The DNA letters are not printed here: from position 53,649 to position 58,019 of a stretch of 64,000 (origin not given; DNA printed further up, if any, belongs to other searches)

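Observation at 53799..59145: Two-gene ATPase-nuclease unit: a NACHT NTPase with a C-terminal PD-(D/E)xK module, coupled to a DUF4143 AAA ATPase (candidate undescribed defence system)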

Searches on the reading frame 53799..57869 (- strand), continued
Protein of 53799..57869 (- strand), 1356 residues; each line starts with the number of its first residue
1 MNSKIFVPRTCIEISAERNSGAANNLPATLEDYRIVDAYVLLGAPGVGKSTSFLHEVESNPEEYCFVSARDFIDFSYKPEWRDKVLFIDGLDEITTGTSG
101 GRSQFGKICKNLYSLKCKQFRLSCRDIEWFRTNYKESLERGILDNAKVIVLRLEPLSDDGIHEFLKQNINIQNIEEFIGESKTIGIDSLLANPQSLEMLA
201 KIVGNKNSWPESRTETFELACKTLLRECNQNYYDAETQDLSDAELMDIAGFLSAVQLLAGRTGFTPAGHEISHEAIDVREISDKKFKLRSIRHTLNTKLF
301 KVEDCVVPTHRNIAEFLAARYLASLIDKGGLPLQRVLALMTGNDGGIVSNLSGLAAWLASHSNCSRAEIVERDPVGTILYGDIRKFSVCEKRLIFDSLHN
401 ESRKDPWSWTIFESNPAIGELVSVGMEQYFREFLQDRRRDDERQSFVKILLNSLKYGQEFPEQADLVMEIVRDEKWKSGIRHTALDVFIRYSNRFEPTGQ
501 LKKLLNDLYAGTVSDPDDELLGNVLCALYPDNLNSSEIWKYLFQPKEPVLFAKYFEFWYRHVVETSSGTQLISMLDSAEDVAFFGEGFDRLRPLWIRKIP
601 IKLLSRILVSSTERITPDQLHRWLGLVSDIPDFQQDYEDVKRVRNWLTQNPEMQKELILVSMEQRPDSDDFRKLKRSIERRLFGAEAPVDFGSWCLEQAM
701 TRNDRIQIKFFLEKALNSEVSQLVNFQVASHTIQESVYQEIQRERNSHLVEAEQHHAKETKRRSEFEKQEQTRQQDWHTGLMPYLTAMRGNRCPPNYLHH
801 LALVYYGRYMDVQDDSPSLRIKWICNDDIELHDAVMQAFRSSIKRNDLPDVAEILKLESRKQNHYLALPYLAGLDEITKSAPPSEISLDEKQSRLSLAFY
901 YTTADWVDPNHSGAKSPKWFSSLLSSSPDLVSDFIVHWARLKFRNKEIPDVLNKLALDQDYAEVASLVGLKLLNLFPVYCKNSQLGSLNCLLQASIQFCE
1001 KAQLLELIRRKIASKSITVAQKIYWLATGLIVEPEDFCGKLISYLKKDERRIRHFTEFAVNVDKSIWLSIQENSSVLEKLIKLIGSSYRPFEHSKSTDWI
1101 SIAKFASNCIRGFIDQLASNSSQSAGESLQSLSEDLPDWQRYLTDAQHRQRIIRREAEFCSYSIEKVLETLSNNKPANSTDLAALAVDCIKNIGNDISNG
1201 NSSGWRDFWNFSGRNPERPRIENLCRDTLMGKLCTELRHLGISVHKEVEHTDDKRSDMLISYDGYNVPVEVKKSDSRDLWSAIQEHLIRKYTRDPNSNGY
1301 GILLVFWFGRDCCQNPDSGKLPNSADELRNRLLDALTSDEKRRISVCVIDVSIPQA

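Call 61: predict_structure(alignment_id=A4)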
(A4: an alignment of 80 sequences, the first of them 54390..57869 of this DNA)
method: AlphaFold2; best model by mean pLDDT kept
length: 1160 residues; sequences in the alignment: 80
mean_pLDDT: 82.7   pTM: 0.59
mean pLDDT of the five models: 82.7, 81.2, 80.0, 79.7, 79.6
residues with pLDDT >= 90: 439; 70-90: 531; 50-70: 129; < 50: 61
segments of 3 or more residues with pLDDT < 50: 1-3, 17-24, 96-102, 585-587, 720-730, 751-763, 909-913, 1096-1099
pLDDT, mean of each block of 10 residues (from residue 1): 66 64 61 88 86 90 88 77 87 51 69 85 80 68 71 88 82 88 86 88 83 90 85 63 92 89 71 74 77 89 82 92 91 87 72 92 92 90 92 94 75 83 93 92 92 91 91 91 92 77 93 89 92 88 72 82 90 87 55 68 89 86 85 64 91 93 73 84 87 87 85 75 47 60 62 41 59 83 90 92 83 77 90 94 93 90 91 89 76 94 65 66 90 93 83 89 95 89 89 94 95 91 95 91 87 91 77 86 89 56 84 91 93 92 91 70
secondary structure, 60 per line:
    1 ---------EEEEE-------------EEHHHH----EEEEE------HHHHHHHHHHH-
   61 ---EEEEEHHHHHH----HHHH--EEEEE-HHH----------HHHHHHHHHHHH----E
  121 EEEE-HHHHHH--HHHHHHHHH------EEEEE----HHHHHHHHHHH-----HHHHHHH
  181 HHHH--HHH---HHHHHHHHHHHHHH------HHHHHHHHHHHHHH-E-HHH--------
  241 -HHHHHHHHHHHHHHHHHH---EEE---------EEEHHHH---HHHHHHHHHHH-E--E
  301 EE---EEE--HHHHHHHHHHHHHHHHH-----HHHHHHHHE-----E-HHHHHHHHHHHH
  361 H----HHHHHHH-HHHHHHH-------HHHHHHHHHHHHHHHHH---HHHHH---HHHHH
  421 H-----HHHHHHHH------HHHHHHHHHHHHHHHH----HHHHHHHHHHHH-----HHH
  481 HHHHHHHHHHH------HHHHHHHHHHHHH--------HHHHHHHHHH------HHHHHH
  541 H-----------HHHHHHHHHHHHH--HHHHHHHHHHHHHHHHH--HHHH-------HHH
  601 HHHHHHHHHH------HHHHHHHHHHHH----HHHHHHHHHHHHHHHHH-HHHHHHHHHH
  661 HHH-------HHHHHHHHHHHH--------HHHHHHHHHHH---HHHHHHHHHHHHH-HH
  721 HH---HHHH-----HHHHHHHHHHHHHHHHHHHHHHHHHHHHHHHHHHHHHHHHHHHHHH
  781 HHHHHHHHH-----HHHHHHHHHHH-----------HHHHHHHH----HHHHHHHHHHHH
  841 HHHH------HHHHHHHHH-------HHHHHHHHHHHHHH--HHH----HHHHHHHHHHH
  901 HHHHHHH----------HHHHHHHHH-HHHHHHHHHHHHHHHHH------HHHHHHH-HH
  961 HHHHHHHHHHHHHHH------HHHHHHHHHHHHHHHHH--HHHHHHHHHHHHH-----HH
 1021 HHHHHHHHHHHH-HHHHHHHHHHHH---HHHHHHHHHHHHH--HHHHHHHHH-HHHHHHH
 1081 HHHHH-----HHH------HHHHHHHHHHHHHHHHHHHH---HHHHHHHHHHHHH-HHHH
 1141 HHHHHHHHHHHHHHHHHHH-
elements in order (helices of 4 or more, strands of 3 or more residues): E10-14 H30-33 E38-42 H49-59 E64-68 H69-74 H79-82 E85-89 H104-115 E120-124 H126-131 H134-142 E149-153 H158-168 H174-184 H193-206 H213-226 H242-259 E263-265 E275-277 H278-281 H285-295 E300-302 E306-308 H311-327 H333-340 H349-361 H366-372 H374-380 H388-404 H408-412 H416-421 H427-434 H441-456 H461-472 H478-491 H498-510 H519-528 H535-541 H553-565 H568-584 H587-590 H598-610 H617-628 H633-649 H651-663 H671-682 H691-701 H705-717 H719-722 H726-729 H735-789 H795-805 H817-824 H829-844 H851-859 H867-880 H890-907 H918-926 H928-944 H951-957 H959-975 H982-998 H1001-1013 H1019-1032 H1034-1045 H1049-1061 H1064-1072 H1074-1085 H1100-1119 H1123-1135 H1137-1159

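Call 66: fold_search(model_id=the predicted structure, library=pdb)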
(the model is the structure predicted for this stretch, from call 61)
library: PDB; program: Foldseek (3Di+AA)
matches with E <= 10: 1015; with E <= 0.001: 17
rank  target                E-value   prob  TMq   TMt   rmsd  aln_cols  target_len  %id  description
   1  4kxf_D                4.0e-06  1.00  0.25  0.31  20.9       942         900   12  Crystal structure of NLRC4 reveals its autoinhibition mechanism (released 2013-07-24)
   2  4kxf_F                2.2e-05  1.00  0.27  0.33  22.3       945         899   10  Crystal structure of NLRC4 reveals its autoinhibition mechanism (released 2013-07-24)
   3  9xrl_AK               3.7e-05  1.00  0.21  0.25  18.1       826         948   10  Structure of mouse cytoplasmic lattice (CPL) repeating unit (released 2026-03-18)
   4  6b5b_B                9.5e-05  1.00  0.16  0.20  27.4       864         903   13  Cryo-EM structure of the NAIP5-NLRC4-flagellin inflammasome (released 2017-11-15)
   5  7mq8_LM               1.4e-04  1.00  0.16  0.10  65.5      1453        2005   12  Cryo-EM structure of the human SSU processome, state pre-A1 (released 2021-09-22)
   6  8fw2_A                1.4e-04  1.00  0.17  0.20  26.3       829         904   11  Cryo-EM structure of full-length human NLRC4 inflammasome with C11 symmetry (released 2024-01-03)
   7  7onb_C                2.0e-04  1.00  0.14  0.18  30.2      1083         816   10  Structure of the U2 5' module of the A3'-SSA complex (released 2021-08-04)
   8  7z8r_D                2.2e-04  1.00  0.18  0.18  34.2      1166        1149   10  CAND1-CUL1-RBX1 (released 2023-04-19)
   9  7z8t_D                2.4e-04  1.00  0.17  0.17  34.1      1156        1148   12  CAND1-SCF-SKP2 CAND1 engaged SCF rocked (released 2023-04-19)
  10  8or3_C                2.4e-04  1.00  0.17  0.18  34.6      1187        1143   11  CAND1-CUL1-RBX1-SKP1-SKP2-DCNL1 (released 2023-06-28)
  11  8or0_C                2.6e-04  1.00  0.17  0.17  33.8      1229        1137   10  CAND1-CUL1-RBX1-SKP1-SKP2-CKS1-CDK2 (released 2023-06-28)
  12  4a0c_A                3.7e-04  1.00  0.17  0.17  33.7      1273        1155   11  Structure of the CAND1-CUL4B-RBX1 complex (released 2011-11-30)
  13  8qyz_F                4.3e-04  0.97  0.13  0.14  30.4      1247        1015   10  Crystal structure of hiNES2 in complex with Xpo1 and RanGTP (released 2024-11-06)
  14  5hdt_B                5.5e-04  0.99  0.15  0.16  36.3      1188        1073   11  Human cohesin regulator Pds5B bound to a Wapl peptide (released 2016-03-09)
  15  3w3y_A                6.5e-04  0.98  0.14  0.15  37.0      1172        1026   12  Crystal structure of Kap121p bound to Nup53p (released 2013-04-10)
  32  7dbg_C                1.5e-03  0.96  0.13  0.15  29.5      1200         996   11  Yeast CRM1e (apo) in complex with Ran-RanBP1 (released 2021-09-29)
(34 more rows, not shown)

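Call 69: find_homologous_proteins(query=L086:6229-10152:+, max_evalue=1e-20)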
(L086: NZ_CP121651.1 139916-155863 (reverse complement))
Query L086:6229-10152:+ (1307 aa): 485 proteins with E <= 1e-20 among 8000 candidates; the best 120 are listed.
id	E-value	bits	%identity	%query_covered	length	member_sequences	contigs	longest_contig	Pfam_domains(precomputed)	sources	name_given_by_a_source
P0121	0.0e+0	2954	100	100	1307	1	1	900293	-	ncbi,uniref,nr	ncbi:hypothetical protein QA640_44510 (plasmid) [Bradyrhizobium sp. CB82]|uniref:hypothetical protei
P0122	0.0e+0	2168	75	98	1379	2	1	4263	-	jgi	-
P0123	0.0e+0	2102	74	95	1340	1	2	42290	PF28130.1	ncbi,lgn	-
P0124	0.0e+0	2094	71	99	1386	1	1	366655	-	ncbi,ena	-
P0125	0.0e+0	2004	68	99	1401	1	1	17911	-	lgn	-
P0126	0.0e+0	1933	67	97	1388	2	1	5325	PF28130.1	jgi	-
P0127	0.0e+0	1817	65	95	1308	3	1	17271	PF28130.1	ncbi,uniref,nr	ncbi:hypothetical protein [Pseudorhodoplanes sp.]|uniref:hypothetical protein n=1 Tax=Pseudorhodopla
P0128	0.0e+0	1758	63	95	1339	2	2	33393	PF28130.1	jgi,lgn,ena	-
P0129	0.0e+0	1728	60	100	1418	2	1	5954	-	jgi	jgi:predicted NACHT family NTPase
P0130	0.0e+0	1678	59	100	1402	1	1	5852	-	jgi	jgi:predicted NACHT family NTPase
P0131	0.0e+0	1630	58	97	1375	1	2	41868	PF28130.1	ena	-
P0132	0.0e+0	1570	57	95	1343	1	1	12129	-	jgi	jgi:predicted NACHT family NTPase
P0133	0.0e+0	1438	54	95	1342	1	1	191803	PF28130.1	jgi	jgi:predicted NACHT family NTPase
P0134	0.0e+0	1405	52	96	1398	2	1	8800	PF28130.1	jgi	-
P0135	0.0e+0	1398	52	95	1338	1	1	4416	PF28130.1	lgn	-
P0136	0.0e+0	1392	52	95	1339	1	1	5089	PF28130.1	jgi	jgi:predicted NACHT family NTPase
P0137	0.0e+0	1373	49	100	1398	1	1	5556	PF28130.1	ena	-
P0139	0.0e+0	1369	52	96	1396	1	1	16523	PF28130.1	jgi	jgi:predicted NACHT family NTPase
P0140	0.0e+0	1366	52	95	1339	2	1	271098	PF28130.1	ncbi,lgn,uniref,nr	ncbi:hypothetical protein [Mesorhizobium sp. B2-4-11]|uniref:hypothetical protein n=1 Tax=Mesorhizob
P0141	0.0e+0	1360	51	95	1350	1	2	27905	PF28130.1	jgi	jgi:predicted NACHT family NTPase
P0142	0.0e+0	1357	52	95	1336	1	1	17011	PF28130.1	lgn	-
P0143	0.0e+0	1352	50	100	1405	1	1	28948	-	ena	-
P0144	0.0e+0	1350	51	95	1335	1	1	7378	PF28130.1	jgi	jgi:hypothetical protein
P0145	0.0e+0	1349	51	95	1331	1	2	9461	PF28130.1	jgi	-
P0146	0.0e+0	1343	50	95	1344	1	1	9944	PF28130.1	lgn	-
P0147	0.0e+0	1343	49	95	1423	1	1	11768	PF28130.1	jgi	jgi:predicted NACHT family NTPase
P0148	0.0e+0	1342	49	97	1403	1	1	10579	PF28130.1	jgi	jgi:predicted NACHT family NTPase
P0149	0.0e+0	1341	50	95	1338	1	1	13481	PF28130.1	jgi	jgi:predicted NACHT family NTPase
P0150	0.0e+0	1341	51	95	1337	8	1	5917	PF28130.1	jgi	jgi:predicted NACHT family NTPase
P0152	0.0e+0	1336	49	99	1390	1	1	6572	PF28130.1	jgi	jgi:predicted NACHT family NTPase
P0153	0.0e+0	1333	51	95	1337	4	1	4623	PF28130.1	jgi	jgi:predicted NACHT family NTPase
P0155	0.0e+0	1325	51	95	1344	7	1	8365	PF28130.1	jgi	jgi:predicted NACHT family NTPase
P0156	0.0e+0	1324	50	94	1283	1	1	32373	PF28130.1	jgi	jgi:hypothetical protein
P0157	0.0e+0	1323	50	95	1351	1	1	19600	PF28130.1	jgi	jgi:predicted NACHT family NTPase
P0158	0.0e+0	1322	50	95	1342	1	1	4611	PF28130.1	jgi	jgi:predicted NACHT family NTPase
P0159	0.0e+0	1322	50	95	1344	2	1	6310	PF28130.1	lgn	-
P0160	0.0e+0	1318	50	95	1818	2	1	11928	PF19269.5,PF00749.28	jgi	jgi:glutamyl-tRNA synthetase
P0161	0.0e+0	1318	50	95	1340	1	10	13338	PF28130.1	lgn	-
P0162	0.0e+0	1317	49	96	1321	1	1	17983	PF28130.1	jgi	jgi:hypothetical protein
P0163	0.0e+0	1307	50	95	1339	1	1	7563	PF28130.1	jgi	jgi:predicted NACHT family NTPase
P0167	0.0e+0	1303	50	95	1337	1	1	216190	PF28130.1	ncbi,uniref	ncbi:putative NACHT family NTPase [Bradyrhizobium sp. RT9b]|uniref:NACHT domain-containing protein n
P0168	0.0e+0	1301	50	95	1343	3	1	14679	PF28130.1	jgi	jgi:hypothetical protein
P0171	0.0e+0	1298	50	95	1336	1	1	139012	PF28130.1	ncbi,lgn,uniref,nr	ncbi:hypothetical protein [Mesorhizobium sp.]|uniref:hypothetical protein n=1 Tax=Mesorhizobium sp. 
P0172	0.0e+0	1298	49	95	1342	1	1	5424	PF28130.1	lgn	-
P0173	0.0e+0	1296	50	95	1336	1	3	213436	PF28130.1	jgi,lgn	jgi:hypothetical protein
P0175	0.0e+0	1296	50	95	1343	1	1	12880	PF28130.1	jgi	jgi:hypothetical protein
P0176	0.0e+0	1294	49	98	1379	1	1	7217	PF28130.1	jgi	jgi:predicted NACHT family NTPase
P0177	0.0e+0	1294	49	95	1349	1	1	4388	PF28130.1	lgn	-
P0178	0.0e+0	1293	50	95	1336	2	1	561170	PF28130.1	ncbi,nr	ncbi:hypothetical protein EN856_15580 [Mesorhizobium sp. M8A.F.Ca.ET.213.01.1.1]|nr:hypothetical pro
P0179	0.0e+0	1292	49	95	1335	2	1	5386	PF28130.1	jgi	jgi:predicted NACHT family NTPase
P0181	0.0e+0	1289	50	95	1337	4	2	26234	PF28130.1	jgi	jgi:predicted NACHT family NTPase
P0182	0.0e+0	1287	50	95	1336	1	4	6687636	PF28130.1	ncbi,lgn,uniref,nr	ncbi:hypothetical protein NLY43_25495 [Mesorhizobium sp. C416B]|uniref:hypothetical protein n=1 Tax=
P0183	0.0e+0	1286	50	95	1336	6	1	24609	PF28130.1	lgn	-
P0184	0.0e+0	1285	49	99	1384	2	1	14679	PF28130.1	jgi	jgi:predicted NACHT family NTPase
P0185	0.0e+0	1285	50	95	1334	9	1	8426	PF28130.1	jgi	jgi:predicted NACHT family NTPase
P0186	0.0e+0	1284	49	95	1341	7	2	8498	-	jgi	jgi:hypothetical protein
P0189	0.0e+0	1283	50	95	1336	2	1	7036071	PF28130.1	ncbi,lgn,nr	ncbi:NACHT domain-containing NTPase [Mesorhizobium japonicum]|nr:NACHT domain-containing NTPase [Mes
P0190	0.0e+0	1281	50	95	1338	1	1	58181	PF28130.1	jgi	jgi:predicted NACHT family NTPase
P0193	0.0e+0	1279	48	100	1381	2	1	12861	PF28130.1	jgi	jgi:predicted NACHT family NTPase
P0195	0.0e+0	1277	50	95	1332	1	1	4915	PF28130.1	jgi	jgi:predicted NACHT family NTPase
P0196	0.0e+0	1276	50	95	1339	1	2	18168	PF28130.1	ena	-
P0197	0.0e+0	1276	50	95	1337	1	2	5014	PF28130.1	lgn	-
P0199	0.0e+0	1275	49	95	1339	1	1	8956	PF28130.1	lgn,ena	-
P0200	0.0e+0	1274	50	95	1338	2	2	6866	PF28130.1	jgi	jgi:predicted NACHT family NTPase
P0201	0.0e+0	1272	50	95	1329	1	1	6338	PF28130.1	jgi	jgi:predicted NACHT family NTPase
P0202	0.0e+0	1271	49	95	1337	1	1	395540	-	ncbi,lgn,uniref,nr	ncbi:putative NACHT family NTPase [Rhodopseudomonas rhenobacensis]|uniref:Putative NACHT family NTPa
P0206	0.0e+0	1269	49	95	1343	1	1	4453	PF28130.1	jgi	jgi:hypothetical protein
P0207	0.0e+0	1268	50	95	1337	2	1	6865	PF28130.1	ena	-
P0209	0.0e+0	1260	49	95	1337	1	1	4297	PF28130.1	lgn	-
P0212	0.0e+0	1256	49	95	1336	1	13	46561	PF28130.1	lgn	-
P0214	0.0e+0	1254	49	95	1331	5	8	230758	-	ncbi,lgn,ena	ncbi:hypothetical protein MCBRY_001080 [Methylocystis bryophila]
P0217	0.0e+0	1245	49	95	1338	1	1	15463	PF28130.1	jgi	-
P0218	0.0e+0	1245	48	95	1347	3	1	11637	PF28130.1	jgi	jgi:predicted NACHT family NTPase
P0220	0.0e+0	1244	49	95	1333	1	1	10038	PF28130.1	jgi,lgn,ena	-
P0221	0.0e+0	1243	49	95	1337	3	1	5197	PF28130.1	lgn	-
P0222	0.0e+0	1240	50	95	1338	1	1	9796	PF28130.1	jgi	jgi:hypothetical protein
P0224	0.0e+0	1239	49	95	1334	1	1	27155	PF28130.1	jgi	jgi:predicted NACHT family NTPase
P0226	0.0e+0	1238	49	95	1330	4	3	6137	PF28130.1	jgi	jgi:predicted NACHT family NTPase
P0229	0.0e+0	1237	49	95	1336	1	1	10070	PF28130.1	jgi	jgi:hypothetical protein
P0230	0.0e+0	1237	50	92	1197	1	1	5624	PF28130.1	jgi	jgi:predicted NACHT family NTPase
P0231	0.0e+0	1237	49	95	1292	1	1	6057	PF28130.1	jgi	jgi:predicted NACHT family NTPase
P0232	0.0e+0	1232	48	95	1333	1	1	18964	PF28130.1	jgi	jgi:predicted NACHT family NTPase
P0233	0.0e+0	1231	49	91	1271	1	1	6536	PF28130.1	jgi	jgi:hypothetical protein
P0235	0.0e+0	1228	48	95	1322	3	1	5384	PF28130.1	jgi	jgi:predicted NACHT family NTPase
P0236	0.0e+0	1225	49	95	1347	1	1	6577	PF28130.1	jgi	jgi:predicted NACHT family NTPase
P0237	0.0e+0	1224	49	95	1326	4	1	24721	PF28130.1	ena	-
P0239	0.0e+0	1219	50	90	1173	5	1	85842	PF28130.1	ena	-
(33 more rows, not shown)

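Call 70: find_encoding_contigs(protein=P0189, flank=5000, max_places=2)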
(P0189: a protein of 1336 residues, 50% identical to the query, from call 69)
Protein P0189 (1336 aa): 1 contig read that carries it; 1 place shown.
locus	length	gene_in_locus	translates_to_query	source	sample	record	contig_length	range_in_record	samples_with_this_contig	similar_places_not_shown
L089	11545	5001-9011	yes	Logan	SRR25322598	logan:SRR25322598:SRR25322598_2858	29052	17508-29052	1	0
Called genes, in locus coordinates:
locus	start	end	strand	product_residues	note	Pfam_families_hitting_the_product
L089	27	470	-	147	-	PF08327:AHSA1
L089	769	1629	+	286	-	PF00941:FAD_binding_5, PF03450:CO_deh_flav_C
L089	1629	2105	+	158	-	PF00111:Fer2, PF01799:Fer2_2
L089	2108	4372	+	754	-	PF01315:Ald_Xan_dh_C, PF02738:MoCoBD_1, PF20256:MoCoBD_2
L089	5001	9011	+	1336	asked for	PF28130:DUF8371 (weak)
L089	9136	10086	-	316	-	PF02423:OCD_Mu_crystall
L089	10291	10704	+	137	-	PF08883:DOPA_dioxygen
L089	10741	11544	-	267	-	?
